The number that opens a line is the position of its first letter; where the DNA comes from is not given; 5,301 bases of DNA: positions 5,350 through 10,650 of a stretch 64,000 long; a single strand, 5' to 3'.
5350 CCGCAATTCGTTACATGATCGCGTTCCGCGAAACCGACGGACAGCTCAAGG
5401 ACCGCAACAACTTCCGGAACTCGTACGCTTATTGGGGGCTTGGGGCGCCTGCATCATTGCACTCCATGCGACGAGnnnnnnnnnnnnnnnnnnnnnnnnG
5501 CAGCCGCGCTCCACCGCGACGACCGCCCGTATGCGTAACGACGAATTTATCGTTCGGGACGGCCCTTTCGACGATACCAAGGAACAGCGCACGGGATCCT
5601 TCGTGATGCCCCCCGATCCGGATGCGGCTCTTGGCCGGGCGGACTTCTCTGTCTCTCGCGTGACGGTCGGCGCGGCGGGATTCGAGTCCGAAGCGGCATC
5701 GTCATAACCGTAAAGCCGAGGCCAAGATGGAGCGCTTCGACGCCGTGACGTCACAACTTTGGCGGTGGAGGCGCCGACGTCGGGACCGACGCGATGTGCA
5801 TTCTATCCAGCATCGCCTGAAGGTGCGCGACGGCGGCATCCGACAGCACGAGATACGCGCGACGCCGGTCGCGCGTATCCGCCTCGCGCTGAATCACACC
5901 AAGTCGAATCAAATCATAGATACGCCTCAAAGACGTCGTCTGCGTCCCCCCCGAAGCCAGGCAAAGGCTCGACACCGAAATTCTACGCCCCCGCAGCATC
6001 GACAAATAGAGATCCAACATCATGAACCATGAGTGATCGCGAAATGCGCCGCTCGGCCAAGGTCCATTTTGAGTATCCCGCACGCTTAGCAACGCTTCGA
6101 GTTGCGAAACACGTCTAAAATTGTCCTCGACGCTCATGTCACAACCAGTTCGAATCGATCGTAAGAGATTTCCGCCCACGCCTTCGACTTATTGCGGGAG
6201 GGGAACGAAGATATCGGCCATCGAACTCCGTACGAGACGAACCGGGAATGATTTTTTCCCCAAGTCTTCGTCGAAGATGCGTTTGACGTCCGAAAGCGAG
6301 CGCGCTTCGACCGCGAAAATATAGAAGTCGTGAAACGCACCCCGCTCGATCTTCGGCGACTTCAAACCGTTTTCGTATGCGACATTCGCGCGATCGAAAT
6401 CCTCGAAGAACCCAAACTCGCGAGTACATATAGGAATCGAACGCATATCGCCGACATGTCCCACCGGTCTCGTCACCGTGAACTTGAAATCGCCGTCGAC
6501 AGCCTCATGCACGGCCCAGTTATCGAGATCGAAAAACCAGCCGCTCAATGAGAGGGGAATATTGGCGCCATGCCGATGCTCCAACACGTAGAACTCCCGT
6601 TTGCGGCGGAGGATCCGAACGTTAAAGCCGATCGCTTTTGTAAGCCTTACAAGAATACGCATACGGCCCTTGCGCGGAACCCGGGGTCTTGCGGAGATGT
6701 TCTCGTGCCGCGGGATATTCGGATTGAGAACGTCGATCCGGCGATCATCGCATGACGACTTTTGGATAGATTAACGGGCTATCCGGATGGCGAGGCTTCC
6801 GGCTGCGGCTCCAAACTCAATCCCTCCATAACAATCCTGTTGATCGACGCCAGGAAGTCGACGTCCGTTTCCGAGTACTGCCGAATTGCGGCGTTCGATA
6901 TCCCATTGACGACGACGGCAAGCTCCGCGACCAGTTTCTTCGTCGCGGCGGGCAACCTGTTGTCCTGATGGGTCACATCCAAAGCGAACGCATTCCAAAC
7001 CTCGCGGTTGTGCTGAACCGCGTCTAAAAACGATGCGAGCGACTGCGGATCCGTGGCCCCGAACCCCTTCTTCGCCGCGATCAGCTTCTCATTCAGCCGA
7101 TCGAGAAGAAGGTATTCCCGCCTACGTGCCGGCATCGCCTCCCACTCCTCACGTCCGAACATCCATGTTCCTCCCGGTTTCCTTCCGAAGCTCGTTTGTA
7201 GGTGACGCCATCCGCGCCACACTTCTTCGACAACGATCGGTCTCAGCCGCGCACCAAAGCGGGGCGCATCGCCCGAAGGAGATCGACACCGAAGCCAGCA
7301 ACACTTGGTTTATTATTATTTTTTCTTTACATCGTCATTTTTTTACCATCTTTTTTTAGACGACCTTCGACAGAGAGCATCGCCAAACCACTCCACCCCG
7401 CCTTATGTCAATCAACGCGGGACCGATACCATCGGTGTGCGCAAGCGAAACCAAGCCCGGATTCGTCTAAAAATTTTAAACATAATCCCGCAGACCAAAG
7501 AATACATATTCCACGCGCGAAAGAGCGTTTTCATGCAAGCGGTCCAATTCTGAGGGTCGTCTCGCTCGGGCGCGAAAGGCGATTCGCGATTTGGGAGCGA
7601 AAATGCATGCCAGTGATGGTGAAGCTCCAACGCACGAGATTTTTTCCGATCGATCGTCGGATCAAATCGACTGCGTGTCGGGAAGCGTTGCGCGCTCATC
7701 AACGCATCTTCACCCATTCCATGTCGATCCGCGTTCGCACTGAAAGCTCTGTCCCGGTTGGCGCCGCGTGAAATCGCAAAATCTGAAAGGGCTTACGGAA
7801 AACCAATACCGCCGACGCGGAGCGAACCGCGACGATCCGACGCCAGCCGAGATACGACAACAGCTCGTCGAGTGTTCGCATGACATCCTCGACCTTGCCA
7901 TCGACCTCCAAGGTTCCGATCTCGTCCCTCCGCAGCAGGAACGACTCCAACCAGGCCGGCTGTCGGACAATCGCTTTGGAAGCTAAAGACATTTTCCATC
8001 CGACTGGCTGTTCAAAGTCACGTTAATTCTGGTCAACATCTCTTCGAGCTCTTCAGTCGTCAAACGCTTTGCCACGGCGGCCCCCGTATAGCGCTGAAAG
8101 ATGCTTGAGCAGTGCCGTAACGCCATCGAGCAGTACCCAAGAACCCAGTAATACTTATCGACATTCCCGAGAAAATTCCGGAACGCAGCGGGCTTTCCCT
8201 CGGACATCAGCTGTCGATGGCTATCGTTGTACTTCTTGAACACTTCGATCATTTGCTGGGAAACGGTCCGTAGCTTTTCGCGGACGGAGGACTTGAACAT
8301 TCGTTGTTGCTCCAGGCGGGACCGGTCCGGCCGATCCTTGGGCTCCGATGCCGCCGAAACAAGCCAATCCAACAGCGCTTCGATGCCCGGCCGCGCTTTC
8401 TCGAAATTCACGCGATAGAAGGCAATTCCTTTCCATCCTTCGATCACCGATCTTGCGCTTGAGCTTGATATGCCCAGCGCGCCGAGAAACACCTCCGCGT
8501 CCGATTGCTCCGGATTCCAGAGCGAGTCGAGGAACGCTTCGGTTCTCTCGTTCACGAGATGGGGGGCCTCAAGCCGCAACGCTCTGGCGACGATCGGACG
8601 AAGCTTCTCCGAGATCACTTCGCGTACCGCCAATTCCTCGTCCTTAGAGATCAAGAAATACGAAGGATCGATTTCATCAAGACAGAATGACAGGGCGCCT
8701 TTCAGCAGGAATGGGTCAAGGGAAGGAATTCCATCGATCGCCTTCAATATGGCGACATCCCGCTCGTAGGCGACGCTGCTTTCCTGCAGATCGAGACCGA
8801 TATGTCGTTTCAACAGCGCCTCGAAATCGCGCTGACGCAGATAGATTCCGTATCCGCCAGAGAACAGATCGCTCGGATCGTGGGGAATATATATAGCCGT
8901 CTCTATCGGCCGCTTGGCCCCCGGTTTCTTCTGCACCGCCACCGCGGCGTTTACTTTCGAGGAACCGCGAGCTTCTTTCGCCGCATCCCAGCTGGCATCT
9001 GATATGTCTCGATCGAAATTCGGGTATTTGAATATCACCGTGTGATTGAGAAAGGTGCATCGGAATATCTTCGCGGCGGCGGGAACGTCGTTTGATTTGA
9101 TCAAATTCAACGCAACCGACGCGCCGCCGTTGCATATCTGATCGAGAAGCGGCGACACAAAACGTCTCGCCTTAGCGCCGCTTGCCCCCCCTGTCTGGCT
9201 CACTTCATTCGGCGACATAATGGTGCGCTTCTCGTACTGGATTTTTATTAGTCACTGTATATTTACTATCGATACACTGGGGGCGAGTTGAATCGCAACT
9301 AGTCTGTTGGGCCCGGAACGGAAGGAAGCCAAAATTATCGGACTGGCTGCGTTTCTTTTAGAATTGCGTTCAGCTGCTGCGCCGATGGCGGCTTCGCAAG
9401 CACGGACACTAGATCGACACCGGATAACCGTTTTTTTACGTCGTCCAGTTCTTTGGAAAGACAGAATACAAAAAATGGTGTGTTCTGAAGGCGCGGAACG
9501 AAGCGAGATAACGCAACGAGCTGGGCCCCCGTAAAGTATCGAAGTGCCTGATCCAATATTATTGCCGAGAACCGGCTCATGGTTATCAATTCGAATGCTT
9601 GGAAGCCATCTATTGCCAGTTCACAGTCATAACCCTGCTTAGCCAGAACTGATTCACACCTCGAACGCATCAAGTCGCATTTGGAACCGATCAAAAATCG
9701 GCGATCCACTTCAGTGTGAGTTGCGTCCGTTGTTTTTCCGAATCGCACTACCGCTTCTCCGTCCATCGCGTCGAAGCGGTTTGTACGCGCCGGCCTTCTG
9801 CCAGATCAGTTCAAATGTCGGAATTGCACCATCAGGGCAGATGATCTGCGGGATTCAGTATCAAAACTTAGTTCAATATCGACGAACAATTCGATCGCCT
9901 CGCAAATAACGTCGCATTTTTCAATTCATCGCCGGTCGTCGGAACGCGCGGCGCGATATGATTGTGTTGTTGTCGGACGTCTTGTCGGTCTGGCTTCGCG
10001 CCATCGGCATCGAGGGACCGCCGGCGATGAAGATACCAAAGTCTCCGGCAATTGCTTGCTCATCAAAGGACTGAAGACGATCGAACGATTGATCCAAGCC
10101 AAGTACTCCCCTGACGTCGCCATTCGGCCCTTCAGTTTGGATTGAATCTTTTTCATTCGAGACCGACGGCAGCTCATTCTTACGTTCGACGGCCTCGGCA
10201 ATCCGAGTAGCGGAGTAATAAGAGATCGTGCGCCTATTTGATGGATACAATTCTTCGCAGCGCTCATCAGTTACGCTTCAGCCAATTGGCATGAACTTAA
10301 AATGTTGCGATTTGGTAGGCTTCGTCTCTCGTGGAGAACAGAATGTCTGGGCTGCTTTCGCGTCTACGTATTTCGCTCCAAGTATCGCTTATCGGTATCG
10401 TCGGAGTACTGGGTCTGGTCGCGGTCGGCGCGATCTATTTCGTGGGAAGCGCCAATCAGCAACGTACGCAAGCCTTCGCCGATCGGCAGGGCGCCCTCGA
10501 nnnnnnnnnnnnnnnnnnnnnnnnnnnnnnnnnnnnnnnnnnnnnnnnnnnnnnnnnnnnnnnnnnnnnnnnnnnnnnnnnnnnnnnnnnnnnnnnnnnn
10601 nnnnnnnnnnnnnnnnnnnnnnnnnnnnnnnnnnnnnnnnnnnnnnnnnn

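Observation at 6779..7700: Orphan FlaF homolog with a long AT-rich leader, away from any flagellar genes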

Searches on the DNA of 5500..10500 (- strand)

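Call 42: search_rna_families(source=window, start=5500, end=10500, threshold=evalue, max_evalue=1)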
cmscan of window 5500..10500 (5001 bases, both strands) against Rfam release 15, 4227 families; matches with E-value up to 1: 0.
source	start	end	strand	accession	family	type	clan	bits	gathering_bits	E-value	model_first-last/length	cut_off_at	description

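Call 103: search_rna_families(sources=[L105, L001, L003], threshold=evalue, max_evalue=0.1)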
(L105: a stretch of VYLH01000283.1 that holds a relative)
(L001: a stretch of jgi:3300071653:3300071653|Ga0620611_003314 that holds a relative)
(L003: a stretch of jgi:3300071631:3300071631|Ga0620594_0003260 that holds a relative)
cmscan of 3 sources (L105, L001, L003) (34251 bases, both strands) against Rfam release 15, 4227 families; matches with E-value up to 0.1: 2.
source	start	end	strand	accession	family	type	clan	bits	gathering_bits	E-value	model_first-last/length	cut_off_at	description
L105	6924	7039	+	RF02424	Bp2_287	Gene; sRNA;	-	26.9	70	0.027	1-174/174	no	Burkholderia sRNA Bp2_Cand287_SIPHT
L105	6784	6909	+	RF00023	tmRNA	Gene;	CL00001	13.9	47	0.094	1-374/374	no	transfer-messenger RNA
